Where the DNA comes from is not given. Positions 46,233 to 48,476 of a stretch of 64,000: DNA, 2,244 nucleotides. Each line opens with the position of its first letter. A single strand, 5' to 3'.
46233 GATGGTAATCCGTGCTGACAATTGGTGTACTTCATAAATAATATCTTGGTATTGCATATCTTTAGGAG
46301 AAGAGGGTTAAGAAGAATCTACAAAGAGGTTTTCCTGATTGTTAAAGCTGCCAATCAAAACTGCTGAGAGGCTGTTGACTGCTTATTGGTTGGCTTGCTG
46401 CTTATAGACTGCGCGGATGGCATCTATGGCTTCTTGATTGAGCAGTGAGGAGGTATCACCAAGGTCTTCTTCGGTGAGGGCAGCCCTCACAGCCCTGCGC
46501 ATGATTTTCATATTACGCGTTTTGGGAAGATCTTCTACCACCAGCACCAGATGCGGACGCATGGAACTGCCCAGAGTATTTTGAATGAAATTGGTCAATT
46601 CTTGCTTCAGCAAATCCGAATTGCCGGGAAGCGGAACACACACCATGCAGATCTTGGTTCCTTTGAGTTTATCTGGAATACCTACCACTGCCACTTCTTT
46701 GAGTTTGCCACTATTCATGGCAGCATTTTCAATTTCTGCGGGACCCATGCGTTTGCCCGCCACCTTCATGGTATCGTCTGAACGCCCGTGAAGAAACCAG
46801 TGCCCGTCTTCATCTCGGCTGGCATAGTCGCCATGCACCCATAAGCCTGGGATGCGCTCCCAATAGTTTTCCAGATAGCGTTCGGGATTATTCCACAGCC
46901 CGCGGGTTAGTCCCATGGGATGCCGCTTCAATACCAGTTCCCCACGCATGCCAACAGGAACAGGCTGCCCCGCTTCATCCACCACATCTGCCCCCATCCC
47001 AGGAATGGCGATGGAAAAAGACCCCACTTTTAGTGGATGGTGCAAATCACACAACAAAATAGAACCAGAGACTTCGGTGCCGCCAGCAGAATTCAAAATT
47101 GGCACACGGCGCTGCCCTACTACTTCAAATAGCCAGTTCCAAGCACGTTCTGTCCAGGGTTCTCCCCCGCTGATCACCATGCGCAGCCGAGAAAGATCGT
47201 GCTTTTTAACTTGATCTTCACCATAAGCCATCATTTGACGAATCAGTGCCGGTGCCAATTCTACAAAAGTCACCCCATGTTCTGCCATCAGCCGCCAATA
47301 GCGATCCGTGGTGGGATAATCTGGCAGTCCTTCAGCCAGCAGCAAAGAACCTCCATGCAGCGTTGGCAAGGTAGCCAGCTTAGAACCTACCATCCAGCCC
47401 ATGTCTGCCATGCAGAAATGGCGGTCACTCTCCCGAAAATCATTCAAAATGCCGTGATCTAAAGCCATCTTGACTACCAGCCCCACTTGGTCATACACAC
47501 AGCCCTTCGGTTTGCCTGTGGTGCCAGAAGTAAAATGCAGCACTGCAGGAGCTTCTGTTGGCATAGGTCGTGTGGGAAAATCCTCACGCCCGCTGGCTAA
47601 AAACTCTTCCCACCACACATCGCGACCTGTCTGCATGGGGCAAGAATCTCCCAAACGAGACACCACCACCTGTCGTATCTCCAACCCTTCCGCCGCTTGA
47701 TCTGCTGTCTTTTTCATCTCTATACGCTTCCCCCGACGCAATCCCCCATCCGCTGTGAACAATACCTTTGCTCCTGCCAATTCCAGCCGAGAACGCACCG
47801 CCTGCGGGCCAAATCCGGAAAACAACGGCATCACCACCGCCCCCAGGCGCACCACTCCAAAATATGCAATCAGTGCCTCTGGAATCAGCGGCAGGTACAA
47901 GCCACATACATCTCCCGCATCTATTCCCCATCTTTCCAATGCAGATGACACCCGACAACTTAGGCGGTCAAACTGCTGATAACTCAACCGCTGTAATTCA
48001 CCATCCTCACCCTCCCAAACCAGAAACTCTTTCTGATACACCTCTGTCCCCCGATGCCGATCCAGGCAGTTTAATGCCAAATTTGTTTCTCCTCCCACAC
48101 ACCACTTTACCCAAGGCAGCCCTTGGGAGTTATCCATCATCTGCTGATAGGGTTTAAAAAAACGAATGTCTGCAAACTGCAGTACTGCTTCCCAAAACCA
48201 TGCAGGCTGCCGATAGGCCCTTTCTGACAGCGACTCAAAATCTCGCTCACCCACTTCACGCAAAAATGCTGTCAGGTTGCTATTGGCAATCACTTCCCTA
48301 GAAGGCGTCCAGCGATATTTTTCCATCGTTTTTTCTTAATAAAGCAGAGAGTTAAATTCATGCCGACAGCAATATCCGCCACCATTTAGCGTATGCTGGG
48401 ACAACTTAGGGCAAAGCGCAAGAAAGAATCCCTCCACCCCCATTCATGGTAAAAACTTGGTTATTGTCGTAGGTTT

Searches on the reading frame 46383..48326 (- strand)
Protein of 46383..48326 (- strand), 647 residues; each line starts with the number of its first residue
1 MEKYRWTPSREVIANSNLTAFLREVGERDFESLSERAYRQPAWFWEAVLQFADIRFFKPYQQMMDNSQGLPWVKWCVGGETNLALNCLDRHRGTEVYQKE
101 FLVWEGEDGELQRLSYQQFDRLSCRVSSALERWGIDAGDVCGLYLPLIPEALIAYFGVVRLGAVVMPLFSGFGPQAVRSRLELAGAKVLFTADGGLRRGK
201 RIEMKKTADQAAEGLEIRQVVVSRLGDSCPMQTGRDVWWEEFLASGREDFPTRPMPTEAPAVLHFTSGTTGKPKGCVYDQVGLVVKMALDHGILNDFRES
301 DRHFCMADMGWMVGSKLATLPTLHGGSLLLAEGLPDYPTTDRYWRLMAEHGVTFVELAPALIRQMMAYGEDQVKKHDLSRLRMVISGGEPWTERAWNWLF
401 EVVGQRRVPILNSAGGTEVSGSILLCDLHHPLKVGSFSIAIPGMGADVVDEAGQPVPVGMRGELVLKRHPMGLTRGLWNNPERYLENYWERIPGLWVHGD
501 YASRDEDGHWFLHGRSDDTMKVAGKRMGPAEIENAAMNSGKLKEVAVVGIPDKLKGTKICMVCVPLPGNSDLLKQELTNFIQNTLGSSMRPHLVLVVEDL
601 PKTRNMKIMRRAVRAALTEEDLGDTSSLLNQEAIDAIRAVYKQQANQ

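Call 23: search_protein_families(library=ncbifam, proteins=[window:46383-48326:-], max_evalue=0.00001)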
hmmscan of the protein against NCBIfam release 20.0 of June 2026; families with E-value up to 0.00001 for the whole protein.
window:46383-48326:- (647 aa): 97 families (the best 25 are shown)
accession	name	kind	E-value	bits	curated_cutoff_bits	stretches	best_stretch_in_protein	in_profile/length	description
NF001208.0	PRK00174.1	subfamily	2.6e-157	525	657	1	25-643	24-647/649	acetate--CoA ligase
TIGR02188.1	Ac_CoA_lig_AcsA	equivalog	2.6e-153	511.6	724.95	1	29-638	6-627/629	acetate--CoA ligase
NF007815.0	PRK10524.1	equivalog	1.7e-108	363.8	955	1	29-641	3-627/629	propionate--CoA ligase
NF003313.0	PRK04319.1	equivalog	3.9e-101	339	729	1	73-628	35-572/574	acetate--CoA ligase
NF002937.0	PRK03584.1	subfamily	8.2e-101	338.2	639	1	2-644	4-655/657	acetoacetate--CoA ligase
TIGR02316.1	propion_prpE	equivalog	3.7e-100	336.4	827.4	1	30-640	3-625/628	propionate--CoA ligase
TIGR01217.1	ac_ac_CoA_syn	equivalog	1.2e-83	281.4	520.9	1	5-643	6-650/652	acetoacetate--CoA ligase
NF004837.0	PRK06187.1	subfamily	8.5e-64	215.7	476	1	94-620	19-525/531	long-chain-fatty-acid--CoA ligase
NF047394.1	AcylCoAsynMbcS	equivalog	1.3e-49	169.2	850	1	95-616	23-519/525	acyl-CoA synthetase MbcS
TIGR01733.1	AA-adenyl-dom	subfamily_domain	1.6e-44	152.3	317.4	1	115-547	1-409/409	amino acid adenylation domain-containing protein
TIGR02262.1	benz_CoA_lig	subfamily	2e-43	148.9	375.25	1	110-614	27-506/508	benzoate-CoA ligase family protein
TIGR03098.1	ligase_PEP_1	hypoth_equivalog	2e-43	148.7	592.35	1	112-615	24-516/517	acyl-CoA ligase (AMP-forming), exosortase A system-associated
NF053567.1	HBDA_AROS1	equivalog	7.6e-43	146.6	1000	1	113-617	39-519/523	3-hydroxybenzoate--CoA ligase HbdA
NF006181.0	PRK08314.1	subfamily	9.3e-41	139.7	705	1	113-614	49-551/563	long-chain-fatty-acid--CoA ligase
NF052269.1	Staph_lig_FadD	equivalog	6e-40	137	650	1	247-619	139-495/499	long-chain-fatty-acid--CoA ligase FadD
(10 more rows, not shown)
